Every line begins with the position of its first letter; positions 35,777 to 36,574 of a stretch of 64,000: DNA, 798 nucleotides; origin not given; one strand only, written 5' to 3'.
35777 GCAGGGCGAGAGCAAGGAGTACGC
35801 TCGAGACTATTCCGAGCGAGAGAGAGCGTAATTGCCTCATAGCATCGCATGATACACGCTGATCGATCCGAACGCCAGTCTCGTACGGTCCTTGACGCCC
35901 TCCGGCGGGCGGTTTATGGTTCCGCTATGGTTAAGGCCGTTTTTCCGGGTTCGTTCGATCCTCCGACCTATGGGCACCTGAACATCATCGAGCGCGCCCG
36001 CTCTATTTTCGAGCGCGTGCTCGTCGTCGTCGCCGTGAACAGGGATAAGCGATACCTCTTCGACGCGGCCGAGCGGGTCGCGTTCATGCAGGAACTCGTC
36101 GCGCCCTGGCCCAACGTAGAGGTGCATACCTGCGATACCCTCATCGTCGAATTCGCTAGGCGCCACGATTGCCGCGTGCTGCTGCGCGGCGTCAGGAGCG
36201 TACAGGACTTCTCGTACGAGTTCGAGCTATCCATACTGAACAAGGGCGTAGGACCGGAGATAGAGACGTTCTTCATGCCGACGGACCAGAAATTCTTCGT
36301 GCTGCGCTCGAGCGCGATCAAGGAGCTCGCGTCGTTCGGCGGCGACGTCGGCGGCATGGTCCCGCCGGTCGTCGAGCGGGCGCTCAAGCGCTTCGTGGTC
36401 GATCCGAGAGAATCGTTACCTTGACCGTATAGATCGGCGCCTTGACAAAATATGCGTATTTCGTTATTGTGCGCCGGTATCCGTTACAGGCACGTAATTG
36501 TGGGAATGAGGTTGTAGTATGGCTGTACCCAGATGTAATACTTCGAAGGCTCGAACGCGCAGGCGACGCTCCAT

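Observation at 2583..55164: Eleven operon-first genes have a -10 box exactly 6-7 nt before the ATG and no SD: widespread leaderless mRNAs?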

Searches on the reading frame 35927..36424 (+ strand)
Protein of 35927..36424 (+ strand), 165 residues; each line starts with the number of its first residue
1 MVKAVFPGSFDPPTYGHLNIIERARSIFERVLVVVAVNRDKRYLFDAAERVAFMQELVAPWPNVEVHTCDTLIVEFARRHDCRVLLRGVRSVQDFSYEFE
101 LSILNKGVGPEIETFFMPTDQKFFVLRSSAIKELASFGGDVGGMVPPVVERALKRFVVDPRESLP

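Call 35: search_protein_families(library=ncbifam, proteins=[window:35927-36424:+], max_evalue=0.00001)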
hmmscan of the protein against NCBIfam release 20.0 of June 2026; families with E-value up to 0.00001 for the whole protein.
window:35927-36424:+ (165 aa): 4 families
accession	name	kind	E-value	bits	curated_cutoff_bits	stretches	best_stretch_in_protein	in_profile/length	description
TIGR01510.1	coaD_prev_kdtB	equivalog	1.8e-52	177.5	103.3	1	4-154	2-152/155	pantetheine-phosphate adenylyltransferase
TIGR00125.1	cyt_tran_rel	domain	1e-14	54.4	27.7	1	4-58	2-60/65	adenylyltransferase/cytidyltransferase family protein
NF000842.0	PRK00071.2-1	equivalog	4.8e-07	29.6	167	1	4-66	5-67/191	nicotinate-nucleotide adenylyltransferase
TIGR00482.1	TIGR00482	equivalog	9.4e-07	29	112.45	1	5-71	1-72/194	nicotinate (nicotinamide) nucleotide adenylyltransferase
